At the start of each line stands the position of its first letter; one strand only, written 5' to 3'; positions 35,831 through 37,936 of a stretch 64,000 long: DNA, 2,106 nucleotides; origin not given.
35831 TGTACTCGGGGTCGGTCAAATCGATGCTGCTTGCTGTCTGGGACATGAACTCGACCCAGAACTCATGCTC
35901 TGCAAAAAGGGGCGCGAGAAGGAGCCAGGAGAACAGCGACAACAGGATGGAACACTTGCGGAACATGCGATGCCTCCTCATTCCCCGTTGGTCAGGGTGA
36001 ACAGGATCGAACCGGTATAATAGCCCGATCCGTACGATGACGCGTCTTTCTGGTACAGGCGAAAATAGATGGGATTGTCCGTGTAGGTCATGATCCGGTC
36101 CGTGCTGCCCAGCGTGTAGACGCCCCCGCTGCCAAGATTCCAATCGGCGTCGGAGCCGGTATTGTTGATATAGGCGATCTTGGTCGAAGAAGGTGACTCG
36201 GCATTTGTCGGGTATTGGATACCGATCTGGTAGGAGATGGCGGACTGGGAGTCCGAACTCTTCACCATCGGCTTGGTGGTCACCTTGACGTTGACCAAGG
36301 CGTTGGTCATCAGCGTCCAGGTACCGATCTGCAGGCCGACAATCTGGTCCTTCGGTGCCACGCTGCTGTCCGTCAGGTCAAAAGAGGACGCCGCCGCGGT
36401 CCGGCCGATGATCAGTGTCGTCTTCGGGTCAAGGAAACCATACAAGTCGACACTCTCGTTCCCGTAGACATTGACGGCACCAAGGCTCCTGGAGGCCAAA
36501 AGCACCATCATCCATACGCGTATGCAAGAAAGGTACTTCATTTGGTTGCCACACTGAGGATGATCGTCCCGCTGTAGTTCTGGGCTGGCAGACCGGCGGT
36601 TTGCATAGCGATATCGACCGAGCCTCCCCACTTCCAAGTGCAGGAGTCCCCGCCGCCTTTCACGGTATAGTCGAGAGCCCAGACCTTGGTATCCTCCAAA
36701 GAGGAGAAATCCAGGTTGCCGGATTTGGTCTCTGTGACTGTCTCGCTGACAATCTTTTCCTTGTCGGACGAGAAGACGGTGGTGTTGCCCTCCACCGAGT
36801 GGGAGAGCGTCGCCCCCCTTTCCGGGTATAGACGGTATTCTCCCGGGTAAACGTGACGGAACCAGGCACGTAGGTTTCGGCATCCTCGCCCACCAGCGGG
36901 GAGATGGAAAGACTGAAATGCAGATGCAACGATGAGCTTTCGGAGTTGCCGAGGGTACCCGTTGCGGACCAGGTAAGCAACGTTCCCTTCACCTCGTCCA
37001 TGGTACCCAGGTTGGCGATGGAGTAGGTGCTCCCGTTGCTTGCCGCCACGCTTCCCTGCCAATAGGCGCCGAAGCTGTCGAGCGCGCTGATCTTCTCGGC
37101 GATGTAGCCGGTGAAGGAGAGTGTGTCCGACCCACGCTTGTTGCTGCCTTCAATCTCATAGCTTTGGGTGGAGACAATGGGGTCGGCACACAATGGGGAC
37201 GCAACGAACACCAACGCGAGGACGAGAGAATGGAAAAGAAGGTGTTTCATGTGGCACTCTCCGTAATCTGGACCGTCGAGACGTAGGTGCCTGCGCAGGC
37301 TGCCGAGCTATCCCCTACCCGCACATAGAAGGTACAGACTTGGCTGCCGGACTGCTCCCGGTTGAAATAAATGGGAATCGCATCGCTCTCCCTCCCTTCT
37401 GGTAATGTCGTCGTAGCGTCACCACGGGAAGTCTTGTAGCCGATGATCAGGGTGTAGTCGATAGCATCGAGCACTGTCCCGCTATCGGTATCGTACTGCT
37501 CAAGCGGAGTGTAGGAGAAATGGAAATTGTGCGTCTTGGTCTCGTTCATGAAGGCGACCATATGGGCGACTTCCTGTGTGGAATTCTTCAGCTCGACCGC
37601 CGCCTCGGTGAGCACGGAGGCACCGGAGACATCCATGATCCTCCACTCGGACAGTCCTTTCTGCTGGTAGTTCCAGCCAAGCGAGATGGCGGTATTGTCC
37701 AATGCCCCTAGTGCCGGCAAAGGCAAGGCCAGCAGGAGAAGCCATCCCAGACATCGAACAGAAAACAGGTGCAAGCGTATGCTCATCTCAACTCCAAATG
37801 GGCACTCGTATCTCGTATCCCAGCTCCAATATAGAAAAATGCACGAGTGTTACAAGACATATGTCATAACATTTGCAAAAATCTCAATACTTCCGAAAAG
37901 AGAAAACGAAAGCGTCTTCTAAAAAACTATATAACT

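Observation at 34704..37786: Four-gene ATGA-coupled operon of secreted proteins that all end in one pilin-like C-terminal strand, with no assembly machinery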

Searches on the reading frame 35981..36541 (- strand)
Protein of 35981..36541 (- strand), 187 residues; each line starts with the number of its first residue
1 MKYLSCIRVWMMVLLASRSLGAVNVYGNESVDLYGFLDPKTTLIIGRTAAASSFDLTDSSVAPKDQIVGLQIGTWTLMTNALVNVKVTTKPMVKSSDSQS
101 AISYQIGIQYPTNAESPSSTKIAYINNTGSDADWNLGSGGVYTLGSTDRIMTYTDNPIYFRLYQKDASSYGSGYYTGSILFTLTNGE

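Call 5: search_protein_families(library=pfam, max_evalue=1, proteins=[window:35981-36541:-])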
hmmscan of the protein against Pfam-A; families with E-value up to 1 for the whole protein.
seq(187 aa): 0 families

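Call 6: search_protein_families(library=ncbifam, max_evalue=1, proteins=[window:35981-36541:-])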
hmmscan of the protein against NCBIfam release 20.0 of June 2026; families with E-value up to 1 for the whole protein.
seq(187 aa): 0 families

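Call 7: find_encoding_contigs(protein=window:35981-36541:-, flank=10000, max_places=6)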
Protein seq(187 aa) (187 aa): 24 contigs read that carry it; 6 places shown.
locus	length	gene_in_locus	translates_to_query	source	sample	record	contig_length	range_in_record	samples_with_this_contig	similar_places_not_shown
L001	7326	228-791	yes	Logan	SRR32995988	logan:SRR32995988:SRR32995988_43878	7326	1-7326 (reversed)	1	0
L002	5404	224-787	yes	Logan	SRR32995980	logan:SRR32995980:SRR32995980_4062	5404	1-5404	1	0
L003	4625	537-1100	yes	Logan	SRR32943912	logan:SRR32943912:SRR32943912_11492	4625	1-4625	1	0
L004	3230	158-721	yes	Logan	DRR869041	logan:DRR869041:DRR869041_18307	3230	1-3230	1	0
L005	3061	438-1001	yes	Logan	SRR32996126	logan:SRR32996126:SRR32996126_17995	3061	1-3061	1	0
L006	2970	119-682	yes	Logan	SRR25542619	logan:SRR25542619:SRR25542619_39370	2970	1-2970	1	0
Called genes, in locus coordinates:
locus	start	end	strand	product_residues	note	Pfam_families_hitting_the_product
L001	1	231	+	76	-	?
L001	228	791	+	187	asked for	-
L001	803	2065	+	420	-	-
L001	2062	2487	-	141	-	PF03466:LysR_substrate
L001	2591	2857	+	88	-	-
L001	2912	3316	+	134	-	PF09719:C_GCAxxG_C_C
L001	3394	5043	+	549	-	PF00149:Metallophos, PF09587:PGA_cap, PF02872:5_nucleotid_C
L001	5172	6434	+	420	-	PF02661:Fic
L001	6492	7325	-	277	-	?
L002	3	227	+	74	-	?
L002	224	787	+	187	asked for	-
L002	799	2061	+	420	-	-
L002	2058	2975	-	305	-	PF00126:HTH_1, PF03466:LysR_substrate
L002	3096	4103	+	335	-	PF03401:TctC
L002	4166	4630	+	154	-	PF07331:TctB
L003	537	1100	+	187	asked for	-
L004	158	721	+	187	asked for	-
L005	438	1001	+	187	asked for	-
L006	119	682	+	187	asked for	-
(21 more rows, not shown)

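Call 27: find_related_loci(query=A2, collection=metagenome_contigs, flank=10000)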
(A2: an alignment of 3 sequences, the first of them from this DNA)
Query A2 (187 aa) in metagenome_contigs; peptide patterns used: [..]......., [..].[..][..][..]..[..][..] (x = any residue, [..] = any of these).
103 stretches matched a pattern; 1 encode a relative of the query (tblastn E <= 1e-3); 1 distinct loci.
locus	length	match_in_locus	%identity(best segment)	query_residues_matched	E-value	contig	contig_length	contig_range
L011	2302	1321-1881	99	1-187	3e-132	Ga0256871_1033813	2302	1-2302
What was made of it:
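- Tried and rejected: The JGI metagenome scan found only one near-identical contig (call 27).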

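Call 28: find_homologous_proteins(query=A2, max_evalue=0.01)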
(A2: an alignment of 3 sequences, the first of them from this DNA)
Query A2 (3 sequences) (187 aa, profile of the alignment): 7 proteins with E <= 0.01 among 3691 candidates.
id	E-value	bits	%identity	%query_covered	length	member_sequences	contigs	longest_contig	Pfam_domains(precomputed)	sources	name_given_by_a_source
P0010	2.2e-100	352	36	93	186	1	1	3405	-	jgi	-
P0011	5.0e-100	351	40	87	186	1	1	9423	-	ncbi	-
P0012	2.4e-95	335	38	87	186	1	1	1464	-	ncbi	-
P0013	5.2e-80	285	99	100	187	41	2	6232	-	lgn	-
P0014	5.3e-70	253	31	98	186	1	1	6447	-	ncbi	-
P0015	6.2e-70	253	34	89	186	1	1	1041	-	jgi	-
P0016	7.9e-69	249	33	93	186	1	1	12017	-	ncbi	-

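Call 29: find_encoding_contigs(protein=P0016, flank=10000, max_places=4)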
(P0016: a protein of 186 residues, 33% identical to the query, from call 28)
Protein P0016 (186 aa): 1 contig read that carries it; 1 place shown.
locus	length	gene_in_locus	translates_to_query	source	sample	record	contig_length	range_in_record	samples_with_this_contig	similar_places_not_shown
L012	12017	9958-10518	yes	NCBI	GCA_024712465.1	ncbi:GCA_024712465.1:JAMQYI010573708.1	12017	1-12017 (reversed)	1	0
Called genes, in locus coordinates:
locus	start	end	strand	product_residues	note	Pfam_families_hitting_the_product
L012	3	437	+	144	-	?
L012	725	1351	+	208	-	-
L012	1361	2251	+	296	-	-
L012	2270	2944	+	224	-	-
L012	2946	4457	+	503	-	-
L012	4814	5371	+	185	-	-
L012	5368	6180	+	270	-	-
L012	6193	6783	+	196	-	-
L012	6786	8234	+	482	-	-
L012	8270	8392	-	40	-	-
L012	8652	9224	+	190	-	-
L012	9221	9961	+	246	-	-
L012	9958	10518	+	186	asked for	-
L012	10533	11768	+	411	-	-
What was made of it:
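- The cassette keeps exactly four genes across roughly 25% identity and is tandemly triplicated with no machinery interspersed (call 29).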

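Call 30: find_encoding_contigs(protein=P0014, flank=10000, max_places=4)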
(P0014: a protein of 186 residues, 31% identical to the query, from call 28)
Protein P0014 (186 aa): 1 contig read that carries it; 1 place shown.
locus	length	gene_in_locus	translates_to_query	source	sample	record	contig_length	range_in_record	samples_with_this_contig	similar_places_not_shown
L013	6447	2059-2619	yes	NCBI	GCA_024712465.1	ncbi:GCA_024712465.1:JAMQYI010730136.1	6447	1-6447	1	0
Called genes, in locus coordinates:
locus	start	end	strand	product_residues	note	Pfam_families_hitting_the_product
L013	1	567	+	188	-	?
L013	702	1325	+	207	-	-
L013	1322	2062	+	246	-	-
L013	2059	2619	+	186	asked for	-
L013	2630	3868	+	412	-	-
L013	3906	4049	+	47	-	-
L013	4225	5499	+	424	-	-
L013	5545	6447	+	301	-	?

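Call 41: predict_structure(alignment_id=A3)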
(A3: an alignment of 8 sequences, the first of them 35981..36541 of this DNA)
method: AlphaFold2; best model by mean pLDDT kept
length: 187 residues; sequences in the alignment: 8
mean_pLDDT: 33.7   pTM: 0.24
mean pLDDT of the five models: 33.7, 32.5, 31.0, 30.9, 30.6
residues with pLDDT >= 90: 0; 70-90: 5; 50-70: 13; < 50: 169
segments of 3 or more residues with pLDDT < 50: 20-187
pLDDT, mean of each block of 10 residues (from residue 1): 63 62 35 23 24 28 29 28 27 28 35 33 25 29 34 38 38 31 29
secondary structure, 60 per line:
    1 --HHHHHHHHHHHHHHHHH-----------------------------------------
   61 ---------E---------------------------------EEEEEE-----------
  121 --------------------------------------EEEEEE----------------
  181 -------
elements in order: H3-19 E104-109 E159-164

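Call 42: search_solved_structures(query=A3, max_evalue=10)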
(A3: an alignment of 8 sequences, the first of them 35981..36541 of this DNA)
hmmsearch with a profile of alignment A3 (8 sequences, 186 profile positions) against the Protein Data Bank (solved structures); distinct sequences matched with E-value up to 10: 1.
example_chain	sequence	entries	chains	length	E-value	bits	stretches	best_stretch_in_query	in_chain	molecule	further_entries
1x60_A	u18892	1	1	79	0.68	12.7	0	56-84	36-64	Sporulation-specific N-acetylmuramoyl-L-alanine amidase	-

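Call 48: search_protein_families(library=pfam, max_evalue=0.5, proteins=[L012:2946-4454:+, L012:6786-8231:+, L012:10533-11765:+, L013:4225-5496:+])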
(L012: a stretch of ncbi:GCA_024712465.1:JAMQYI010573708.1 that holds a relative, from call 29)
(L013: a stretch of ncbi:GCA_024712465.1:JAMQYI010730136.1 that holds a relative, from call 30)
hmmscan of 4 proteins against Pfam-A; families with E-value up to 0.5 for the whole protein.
L012:2946-4454:+ (503 aa): 1 family
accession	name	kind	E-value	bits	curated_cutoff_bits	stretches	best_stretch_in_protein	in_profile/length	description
PF18674.7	TarS_C1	-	0.029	15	26.3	1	385-454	72-141/147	TarS beta-glycosyltransferase C-terminal domain 1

L012:6786-8231:+ (482 aa): 1 family
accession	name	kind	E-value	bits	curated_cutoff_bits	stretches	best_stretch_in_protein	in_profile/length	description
PF05229.21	SCPU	-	0.097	13.5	22.4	1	354-474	48-134/138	Spore Coat Protein U domain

L012:10533-11765:+ (411 aa): 0 families

L013:4225-5496:+ (424 aa): 0 families

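Call 98: search_protein_families(library=phrogs, max_evalue=0.1, proteins=[window:35981-36541:-])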
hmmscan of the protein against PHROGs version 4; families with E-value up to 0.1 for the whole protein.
window:35981-36541:- (187 aa): 1 family
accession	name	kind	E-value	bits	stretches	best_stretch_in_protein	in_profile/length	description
phrog_14394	-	head and packaging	0.027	14.5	1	77-159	141-220/366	virion structural protein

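Call 99: search_protein_families(library=pfam, max_evalue=1, proteins=[L013:25-564:+])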
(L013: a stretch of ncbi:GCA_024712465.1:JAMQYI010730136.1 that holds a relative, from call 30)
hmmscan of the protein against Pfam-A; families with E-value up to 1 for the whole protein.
L013:25-564:+ (180 aa): 2 families
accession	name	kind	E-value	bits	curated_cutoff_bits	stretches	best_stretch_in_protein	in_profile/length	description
PF08935.16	VP4_2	-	0.067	14.2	22.2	1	106-144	22-61/84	Viral protein VP4 subunit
PF23926.2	LtfC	-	0.32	12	27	0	64-96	38-70/100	LtfC-like, beta-sandwich domain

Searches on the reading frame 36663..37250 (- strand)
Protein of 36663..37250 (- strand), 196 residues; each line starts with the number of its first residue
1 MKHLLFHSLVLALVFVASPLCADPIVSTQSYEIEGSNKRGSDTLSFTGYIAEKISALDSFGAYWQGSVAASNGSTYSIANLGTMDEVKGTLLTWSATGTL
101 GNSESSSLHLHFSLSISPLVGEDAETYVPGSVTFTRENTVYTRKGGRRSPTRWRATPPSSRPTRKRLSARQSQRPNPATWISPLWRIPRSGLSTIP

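Call 90: list_cluster_members(proteins=[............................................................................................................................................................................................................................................, window:36663-37250:-, window:51437-52012:-])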
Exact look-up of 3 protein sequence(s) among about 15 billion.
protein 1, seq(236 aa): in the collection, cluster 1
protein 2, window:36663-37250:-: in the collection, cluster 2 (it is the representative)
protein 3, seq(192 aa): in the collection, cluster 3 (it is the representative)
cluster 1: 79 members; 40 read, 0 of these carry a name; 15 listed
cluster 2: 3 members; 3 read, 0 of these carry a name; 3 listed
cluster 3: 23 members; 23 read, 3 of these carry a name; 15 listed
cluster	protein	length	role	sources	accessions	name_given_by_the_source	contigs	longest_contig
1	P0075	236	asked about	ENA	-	-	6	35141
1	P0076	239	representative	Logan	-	-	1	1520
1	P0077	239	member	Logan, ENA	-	-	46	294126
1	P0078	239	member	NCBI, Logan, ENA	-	-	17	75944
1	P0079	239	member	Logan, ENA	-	-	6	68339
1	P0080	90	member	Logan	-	-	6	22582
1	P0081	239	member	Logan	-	-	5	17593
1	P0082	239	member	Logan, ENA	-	-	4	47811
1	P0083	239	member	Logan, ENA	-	-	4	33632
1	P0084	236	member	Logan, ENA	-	-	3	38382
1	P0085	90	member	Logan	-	-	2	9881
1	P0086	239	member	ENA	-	-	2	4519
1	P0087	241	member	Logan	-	-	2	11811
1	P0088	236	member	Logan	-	-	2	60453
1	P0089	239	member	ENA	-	-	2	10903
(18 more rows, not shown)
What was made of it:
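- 36813..36818 (-): G6 homopolymer that frameshifts gene B (in-frame alleles have G4). The exact truncated 196-aa product is on 47 contigs (call 90).
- Tried and rejected: The sequencing-error explanation for the frameshift is rejected, because the same allele is on 47 contigs (call 90).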

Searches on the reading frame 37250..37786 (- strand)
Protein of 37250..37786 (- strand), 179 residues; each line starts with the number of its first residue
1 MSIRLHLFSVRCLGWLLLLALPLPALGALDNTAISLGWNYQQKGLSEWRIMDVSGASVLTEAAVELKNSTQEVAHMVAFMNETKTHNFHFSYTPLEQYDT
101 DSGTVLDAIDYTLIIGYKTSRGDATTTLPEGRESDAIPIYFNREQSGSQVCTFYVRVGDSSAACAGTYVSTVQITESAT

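Call 5: search_protein_families(library=pfam, max_evalue=1, proteins=[window:37250-37786:-])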
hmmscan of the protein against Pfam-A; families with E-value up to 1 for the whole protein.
seq(179 aa): 0 families

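Call 6: search_protein_families(library=ncbifam, max_evalue=1, proteins=[window:37250-37786:-])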
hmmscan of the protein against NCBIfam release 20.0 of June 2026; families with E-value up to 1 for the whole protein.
seq(179 aa): 0 families
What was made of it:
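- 37247..37786 (-): Gene A: 179-aa secreted protein ending .................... No Pfam or NCBIfam hit (calls 5, 6).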

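Call 47: search_protein_families(library=pfam, alignment_id=A4, max_evalue=0.5)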
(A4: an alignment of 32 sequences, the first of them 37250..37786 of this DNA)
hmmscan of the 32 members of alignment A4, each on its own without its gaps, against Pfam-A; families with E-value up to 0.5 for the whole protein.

A. member 1, window:37250-37786:- (179 aa): 0 families

B. families by the number of members that match (of 32 scanned): 15 families
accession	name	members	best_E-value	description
PF07434.16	CblD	2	0.0021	CblD like pilus biogenesis initiator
PF19858.4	OxRdtase_C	1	0.00091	Bacterial oxidoreductases, C-terminal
PF06586.17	TraK_N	1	0.013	TraK N-terminal domain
PF24088.1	DUF7373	1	0.021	Domain of unknown function (DUF7373) N-terminal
PF18674.7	TarS_C1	1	0.029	TarS beta-glycosyltransferase C-terminal domain 1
PF08126.16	Propeptide_C25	1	0.043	Propeptide_C25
PF07705.17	CARDB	1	0.061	CARDB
PF05229.21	SCPU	1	0.097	Spore Coat Protein U domain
PF16250.10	DUF4907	1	0.1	Domain of unknown function (DUF4907)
PF16190.11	E1_FCCH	1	0.1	Ubiquitin-activating enzyme E1 FCCH domain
PF18500.6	CadC_C1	1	0.11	CadC C-terminal domain 1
PF23214.1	SH3_CYT4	1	0.13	Mitochondrial protein cyt-4 SH3 domain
PF13786.12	DUF4179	1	0.21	Domain of unknown function (DUF4179)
PF16692.10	Folliculin_C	1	0.22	Folliculin C-terminal domain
PF17605.7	DUF5501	1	0.44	Family of unknown function (DUF5501)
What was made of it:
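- On Archaic chaperone-usher / SCPU (PF05229) and DUF4402: Of 32 members, one gives SCPU E = 0.097 and none hits DUF4402 (calls 47, 48).
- Closest known: Archaic. Different: Only one of 32 family members gives a weak SCPU hit (E = 0.097, 13.5 bits against a cut-off of 22.4; calls 47, 48).
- On Csc / WxL surface clusters: No Pfam WxL or DUF916 hit in 32 members (call 47).
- Closest known: Chaperone-free donor-strand fibres: TasA, archaeal bundling pili. Different: No sequence relationship was detected: no Peptidase_M73/TasA hit appears in Pfam (calls 5, 47).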

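Call 67: list_cluster_members(proteins=[P0006, P0016, P0014, P0012, P0013, P0001, window:37250-37786:-, window:50902-51423:-])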
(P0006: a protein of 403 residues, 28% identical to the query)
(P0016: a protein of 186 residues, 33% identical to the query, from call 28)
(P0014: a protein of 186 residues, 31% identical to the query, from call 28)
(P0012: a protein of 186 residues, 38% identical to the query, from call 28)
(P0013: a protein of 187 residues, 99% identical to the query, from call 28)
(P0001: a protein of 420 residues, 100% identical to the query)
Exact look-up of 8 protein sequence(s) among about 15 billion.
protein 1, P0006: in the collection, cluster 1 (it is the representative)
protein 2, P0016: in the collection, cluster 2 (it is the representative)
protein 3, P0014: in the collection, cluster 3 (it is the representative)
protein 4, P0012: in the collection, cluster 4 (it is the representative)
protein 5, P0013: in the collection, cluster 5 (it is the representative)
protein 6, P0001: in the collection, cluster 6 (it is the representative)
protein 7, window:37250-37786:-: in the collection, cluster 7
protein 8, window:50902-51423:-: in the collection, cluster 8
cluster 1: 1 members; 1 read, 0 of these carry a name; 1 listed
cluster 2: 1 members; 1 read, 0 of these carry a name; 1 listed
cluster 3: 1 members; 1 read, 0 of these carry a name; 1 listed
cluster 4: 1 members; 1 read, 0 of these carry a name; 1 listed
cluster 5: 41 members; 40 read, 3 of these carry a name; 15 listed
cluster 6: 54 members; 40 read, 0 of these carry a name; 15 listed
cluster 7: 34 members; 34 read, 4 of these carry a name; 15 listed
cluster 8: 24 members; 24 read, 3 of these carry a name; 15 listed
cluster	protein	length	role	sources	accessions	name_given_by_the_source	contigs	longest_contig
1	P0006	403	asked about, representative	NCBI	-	-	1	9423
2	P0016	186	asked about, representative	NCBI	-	-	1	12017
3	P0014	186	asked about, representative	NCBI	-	-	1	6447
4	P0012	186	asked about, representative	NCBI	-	-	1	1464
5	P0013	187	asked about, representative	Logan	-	-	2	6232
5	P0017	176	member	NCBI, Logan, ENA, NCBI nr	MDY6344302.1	MAG: hypothetical protein SPL79_08425 [Sphaerochaetaceae bacterium] | hypothetical protein [Sphaerochaetaceae bacterium]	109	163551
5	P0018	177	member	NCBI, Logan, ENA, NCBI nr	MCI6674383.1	MAG: hypothetical protein MR519_08540 [Spirochaetaceae bacterium] | hypothetical protein [Spirochaetaceae bacterium]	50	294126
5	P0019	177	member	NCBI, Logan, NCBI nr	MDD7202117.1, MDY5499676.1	MAG: hypothetical protein SPF89_06205 [Sphaerochaetaceae bacterium] | hypothetical protein [Spirochaetales bacterium]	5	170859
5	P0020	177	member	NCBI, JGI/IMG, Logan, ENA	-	-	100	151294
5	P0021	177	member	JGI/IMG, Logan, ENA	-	-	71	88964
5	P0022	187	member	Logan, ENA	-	-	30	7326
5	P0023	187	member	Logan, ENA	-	-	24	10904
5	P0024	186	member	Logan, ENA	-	-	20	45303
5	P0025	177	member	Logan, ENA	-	-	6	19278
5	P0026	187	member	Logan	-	-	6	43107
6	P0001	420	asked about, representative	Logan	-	-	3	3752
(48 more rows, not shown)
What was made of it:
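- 37247..37786 (-): Annotated 'hypothetical protein' in Sphaerochaetaceae MAGs (call 67).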

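Call 98: search_protein_families(library=phrogs, max_evalue=0.1, proteins=[window:37250-37786:-])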
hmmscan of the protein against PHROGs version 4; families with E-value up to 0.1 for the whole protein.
window:37250-37786:- (179 aa): 0 families
